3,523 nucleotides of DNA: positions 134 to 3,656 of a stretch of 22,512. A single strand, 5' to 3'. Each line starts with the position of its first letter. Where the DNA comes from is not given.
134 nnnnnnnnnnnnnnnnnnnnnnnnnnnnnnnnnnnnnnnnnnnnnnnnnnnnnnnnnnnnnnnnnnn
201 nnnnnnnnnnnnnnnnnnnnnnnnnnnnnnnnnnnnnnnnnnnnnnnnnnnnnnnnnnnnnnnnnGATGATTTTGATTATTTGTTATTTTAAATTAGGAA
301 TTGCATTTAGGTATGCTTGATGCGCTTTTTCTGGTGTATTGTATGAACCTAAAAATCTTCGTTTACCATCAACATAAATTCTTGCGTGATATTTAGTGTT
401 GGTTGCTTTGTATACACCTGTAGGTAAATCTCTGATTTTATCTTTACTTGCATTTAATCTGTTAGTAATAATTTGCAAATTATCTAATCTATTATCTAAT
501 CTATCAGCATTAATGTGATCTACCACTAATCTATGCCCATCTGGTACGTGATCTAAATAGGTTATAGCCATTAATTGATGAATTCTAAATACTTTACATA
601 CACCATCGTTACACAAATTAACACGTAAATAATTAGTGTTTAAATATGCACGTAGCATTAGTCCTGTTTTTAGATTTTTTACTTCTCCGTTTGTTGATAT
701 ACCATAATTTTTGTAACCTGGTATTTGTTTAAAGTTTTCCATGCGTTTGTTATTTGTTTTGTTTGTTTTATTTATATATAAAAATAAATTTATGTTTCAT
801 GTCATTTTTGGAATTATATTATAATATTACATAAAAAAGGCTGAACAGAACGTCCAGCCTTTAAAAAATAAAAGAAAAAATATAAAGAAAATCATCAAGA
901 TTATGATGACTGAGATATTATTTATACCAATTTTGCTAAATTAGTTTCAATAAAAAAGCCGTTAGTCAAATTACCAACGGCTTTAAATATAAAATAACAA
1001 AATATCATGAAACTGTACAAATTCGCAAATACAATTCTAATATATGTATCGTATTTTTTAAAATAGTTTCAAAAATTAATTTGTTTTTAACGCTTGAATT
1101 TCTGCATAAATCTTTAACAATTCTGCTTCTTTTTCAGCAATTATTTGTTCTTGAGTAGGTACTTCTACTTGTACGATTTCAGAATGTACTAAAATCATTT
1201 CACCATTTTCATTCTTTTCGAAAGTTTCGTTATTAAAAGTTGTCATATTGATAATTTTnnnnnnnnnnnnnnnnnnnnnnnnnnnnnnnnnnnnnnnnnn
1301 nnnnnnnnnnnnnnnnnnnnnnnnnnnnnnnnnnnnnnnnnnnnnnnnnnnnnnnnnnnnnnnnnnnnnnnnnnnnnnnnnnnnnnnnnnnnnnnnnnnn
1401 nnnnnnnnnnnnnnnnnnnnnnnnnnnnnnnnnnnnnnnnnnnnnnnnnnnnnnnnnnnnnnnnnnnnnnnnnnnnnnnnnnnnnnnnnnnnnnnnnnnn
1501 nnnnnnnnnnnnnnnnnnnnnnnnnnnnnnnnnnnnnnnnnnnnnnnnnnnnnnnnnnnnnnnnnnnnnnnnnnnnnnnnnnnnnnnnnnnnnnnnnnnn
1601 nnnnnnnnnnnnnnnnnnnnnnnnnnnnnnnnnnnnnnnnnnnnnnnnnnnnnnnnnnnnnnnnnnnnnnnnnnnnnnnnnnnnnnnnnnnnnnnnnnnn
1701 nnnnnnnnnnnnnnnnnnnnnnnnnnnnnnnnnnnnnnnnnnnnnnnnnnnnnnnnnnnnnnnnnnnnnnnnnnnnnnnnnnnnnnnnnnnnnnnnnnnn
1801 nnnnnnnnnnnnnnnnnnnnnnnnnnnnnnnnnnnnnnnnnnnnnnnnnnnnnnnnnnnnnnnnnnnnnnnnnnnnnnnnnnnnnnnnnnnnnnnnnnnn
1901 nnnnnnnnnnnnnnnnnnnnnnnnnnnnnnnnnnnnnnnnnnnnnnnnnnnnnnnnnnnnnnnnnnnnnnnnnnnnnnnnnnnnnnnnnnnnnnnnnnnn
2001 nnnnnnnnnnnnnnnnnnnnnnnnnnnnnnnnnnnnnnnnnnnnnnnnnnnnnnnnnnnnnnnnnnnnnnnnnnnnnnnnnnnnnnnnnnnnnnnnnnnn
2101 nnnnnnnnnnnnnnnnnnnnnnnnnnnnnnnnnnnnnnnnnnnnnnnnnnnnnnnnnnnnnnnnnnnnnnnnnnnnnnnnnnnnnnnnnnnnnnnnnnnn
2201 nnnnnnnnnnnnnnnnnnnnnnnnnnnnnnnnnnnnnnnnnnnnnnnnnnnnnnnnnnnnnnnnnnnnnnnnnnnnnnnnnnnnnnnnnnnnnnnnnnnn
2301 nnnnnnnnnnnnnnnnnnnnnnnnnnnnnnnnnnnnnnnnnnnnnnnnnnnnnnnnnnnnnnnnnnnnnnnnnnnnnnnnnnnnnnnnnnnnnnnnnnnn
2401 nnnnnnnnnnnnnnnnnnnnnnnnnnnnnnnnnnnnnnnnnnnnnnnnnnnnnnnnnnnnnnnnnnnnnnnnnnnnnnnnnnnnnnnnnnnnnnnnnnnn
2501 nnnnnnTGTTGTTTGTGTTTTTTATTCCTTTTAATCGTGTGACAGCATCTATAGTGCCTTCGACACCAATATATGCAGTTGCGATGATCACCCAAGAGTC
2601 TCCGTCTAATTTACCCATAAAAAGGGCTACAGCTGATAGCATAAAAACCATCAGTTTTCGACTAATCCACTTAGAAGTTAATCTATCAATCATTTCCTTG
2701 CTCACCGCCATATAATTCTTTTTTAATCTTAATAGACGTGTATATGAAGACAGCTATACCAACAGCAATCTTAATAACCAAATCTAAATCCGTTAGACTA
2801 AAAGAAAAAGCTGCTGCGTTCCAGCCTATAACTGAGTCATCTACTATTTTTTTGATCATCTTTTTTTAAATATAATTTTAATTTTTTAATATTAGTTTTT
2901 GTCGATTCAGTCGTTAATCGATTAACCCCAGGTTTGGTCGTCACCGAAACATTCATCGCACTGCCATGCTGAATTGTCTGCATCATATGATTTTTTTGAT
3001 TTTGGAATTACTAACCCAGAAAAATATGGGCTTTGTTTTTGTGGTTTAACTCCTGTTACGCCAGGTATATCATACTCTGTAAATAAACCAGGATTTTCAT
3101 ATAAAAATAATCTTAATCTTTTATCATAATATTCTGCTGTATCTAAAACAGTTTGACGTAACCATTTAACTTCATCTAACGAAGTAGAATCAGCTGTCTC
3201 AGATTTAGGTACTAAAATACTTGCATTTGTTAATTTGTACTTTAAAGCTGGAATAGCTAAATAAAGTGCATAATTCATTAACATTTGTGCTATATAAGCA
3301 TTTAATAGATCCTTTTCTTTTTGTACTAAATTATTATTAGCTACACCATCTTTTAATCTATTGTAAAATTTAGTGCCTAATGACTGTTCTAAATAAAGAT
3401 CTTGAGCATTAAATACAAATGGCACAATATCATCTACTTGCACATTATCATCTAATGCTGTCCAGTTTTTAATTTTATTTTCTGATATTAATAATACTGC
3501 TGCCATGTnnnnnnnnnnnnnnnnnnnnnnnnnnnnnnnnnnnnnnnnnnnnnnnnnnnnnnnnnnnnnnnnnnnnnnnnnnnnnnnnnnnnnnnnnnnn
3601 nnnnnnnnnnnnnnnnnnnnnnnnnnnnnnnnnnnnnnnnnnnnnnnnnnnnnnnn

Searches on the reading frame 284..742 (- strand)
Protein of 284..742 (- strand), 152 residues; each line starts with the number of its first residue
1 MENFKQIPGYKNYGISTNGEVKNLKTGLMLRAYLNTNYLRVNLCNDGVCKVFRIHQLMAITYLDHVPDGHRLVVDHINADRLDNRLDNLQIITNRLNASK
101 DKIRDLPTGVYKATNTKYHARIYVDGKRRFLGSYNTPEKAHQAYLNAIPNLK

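Call 87: search_protein_families(library=phrogs, proteins=[window:284-742:-], max_evalue=0.001)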
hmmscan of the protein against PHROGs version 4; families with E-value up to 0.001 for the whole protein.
window:284-742:- (152 aa): 12 families
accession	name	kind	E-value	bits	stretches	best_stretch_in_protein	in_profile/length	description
phrog_59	-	DNA, RNA and nucleotide metabolism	8.4e-24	85.7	1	1-98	137-232/423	HNH endonuclease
phrog_99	-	DNA, RNA and nucleotide metabolism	1e-23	85.7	1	33-147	145-255/383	HNH endonuclease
phrog_959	-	DNA, RNA and nucleotide metabolism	4.7e-21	76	1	2-119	6-120/138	HNH endonuclease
phrog_1492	-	DNA, RNA and nucleotide metabolism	5.1e-16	59.8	1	2-104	45-161/414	HNH endonuclease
phrog_953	-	DNA, RNA and nucleotide metabolism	1.1e-12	49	1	94-147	301-357/420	HNH endonuclease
phrog_4578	-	DNA, RNA and nucleotide metabolism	1.2e-09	39.2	1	65-143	23-106/130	HNH endonuclease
phrog_374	-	DNA, RNA and nucleotide metabolism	8.4e-09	35.7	1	71-147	323-402/617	HNH endonuclease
phrog_30929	-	unknown function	1.3e-05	25.3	1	94-144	121-172/413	-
phrog_36769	-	unknown function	1.9e-05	25.2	1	33-144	212-340/367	-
phrog_3593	-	DNA, RNA and nucleotide metabolism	0.00022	22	1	69-143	108-188/210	HNH endonuclease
phrog_15471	-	DNA, RNA and nucleotide metabolism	0.00041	21.3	1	31-112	11-95/183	HNH endonuclease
phrog_21964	-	DNA, RNA and nucleotide metabolism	0.00045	20.9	1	19-94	134-205/244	HNH endonuclease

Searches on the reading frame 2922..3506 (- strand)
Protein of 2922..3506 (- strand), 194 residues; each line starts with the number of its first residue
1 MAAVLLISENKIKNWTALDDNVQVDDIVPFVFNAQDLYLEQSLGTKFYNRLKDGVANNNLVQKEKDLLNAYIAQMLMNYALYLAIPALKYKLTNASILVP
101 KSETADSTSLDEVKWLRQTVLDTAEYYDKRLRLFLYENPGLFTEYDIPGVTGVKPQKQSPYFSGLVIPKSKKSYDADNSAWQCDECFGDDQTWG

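Call 87: search_protein_families(library=phrogs, proteins=[window:2922-3506:-], max_evalue=0.001)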
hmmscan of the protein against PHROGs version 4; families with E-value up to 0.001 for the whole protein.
window:2922-3506:- (194 aa): 1 family
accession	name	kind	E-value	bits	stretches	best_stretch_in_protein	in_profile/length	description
phrog_35048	-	unknown function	7.7e-06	26.8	1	5-171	6-177/184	-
